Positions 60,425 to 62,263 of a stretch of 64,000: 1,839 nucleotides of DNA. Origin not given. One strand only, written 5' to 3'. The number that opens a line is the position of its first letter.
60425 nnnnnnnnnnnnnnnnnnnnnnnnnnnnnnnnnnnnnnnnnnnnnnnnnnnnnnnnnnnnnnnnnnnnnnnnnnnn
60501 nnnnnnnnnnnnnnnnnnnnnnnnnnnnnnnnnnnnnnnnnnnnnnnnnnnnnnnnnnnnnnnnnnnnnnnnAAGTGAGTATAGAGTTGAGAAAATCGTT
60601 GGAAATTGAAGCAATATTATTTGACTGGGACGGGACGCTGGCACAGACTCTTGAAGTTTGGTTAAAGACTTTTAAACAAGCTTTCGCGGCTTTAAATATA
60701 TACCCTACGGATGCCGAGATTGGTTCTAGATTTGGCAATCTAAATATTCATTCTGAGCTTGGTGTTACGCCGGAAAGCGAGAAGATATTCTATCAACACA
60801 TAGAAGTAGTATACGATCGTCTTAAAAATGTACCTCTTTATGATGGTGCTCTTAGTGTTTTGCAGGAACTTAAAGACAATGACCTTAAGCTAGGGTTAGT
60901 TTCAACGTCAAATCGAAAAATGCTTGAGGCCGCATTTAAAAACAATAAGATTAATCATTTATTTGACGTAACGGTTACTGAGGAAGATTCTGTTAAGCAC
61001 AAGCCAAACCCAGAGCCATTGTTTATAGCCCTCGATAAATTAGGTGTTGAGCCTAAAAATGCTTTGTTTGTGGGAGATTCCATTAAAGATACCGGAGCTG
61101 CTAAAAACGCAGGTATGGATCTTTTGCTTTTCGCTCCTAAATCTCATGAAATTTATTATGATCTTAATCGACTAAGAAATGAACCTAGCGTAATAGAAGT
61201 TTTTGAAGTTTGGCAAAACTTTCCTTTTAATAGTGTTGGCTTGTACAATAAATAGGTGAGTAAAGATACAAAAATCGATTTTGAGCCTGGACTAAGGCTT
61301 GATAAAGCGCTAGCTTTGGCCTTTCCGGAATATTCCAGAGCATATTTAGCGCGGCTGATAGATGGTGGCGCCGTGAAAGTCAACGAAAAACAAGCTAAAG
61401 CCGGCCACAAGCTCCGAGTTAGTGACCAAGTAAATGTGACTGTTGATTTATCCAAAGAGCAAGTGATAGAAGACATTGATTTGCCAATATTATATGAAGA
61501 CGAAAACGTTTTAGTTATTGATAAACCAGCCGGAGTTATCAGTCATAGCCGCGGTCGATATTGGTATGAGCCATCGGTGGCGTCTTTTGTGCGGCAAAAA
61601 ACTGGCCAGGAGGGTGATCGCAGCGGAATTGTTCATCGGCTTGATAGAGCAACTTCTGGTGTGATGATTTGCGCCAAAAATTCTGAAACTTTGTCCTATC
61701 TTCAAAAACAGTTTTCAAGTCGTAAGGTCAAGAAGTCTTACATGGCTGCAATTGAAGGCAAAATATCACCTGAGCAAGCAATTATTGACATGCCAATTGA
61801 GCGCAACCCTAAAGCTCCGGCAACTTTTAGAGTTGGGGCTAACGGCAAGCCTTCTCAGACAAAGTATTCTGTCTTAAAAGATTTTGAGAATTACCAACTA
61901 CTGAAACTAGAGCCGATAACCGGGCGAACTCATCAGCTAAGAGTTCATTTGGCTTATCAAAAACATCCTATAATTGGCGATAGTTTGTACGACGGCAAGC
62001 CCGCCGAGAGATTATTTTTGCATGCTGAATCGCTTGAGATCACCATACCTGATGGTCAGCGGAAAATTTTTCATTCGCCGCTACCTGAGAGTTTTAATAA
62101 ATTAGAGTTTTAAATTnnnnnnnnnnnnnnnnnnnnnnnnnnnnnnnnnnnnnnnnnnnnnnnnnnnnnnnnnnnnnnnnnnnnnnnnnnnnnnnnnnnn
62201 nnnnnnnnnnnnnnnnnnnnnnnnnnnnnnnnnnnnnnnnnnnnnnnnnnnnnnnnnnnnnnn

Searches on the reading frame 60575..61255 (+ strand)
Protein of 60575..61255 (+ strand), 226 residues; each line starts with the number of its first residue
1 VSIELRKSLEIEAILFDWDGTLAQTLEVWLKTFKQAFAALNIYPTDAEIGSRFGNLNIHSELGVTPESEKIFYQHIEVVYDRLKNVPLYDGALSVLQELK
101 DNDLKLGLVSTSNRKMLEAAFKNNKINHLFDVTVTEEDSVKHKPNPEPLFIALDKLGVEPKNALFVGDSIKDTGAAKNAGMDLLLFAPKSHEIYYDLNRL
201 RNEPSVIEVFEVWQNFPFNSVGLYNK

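Call 12: search_protein_families(library=pfam, proteins=[window:60575-61255:+], max_evalue=0.001)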
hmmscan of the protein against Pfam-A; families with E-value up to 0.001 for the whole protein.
window:60575-61255:+ (226 aa): 4 families
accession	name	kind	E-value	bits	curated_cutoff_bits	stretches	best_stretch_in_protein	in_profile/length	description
PF13419.12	HAD_2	-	6.1e-38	131.1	23.8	1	14-184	1-176/178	Haloacid dehalogenase-like hydrolase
PF00702.32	Hydrolase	-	2.9e-29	103.3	26.4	1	11-180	1-191/191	haloacid dehalogenase-like hydrolase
PF12710.13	HAD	-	4.1e-08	34.3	27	1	14-177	1-189/189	haloacid dehalogenase-like hydrolase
PF13242.12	Hydrolase_like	-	4.5e-08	33.3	22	1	142-185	3-47/75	HAD-hyrolase-like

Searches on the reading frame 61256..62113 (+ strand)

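Call 12: search_protein_families(library=pfam, proteins=[window:61256-62113:+], max_evalue=0.001)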
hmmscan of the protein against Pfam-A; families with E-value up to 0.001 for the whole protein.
window:61256-62113:+ (285 aa): 2 families
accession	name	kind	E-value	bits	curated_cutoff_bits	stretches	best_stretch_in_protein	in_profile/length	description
PF00849.27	PseudoU_synth_2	-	1.8e-35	122.9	26.8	1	84-233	1-151/152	RNA pseudouridylate synthase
PF01479.30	S4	-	3.9e-09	36.5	22.8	1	13-59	1-48/48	S4 domain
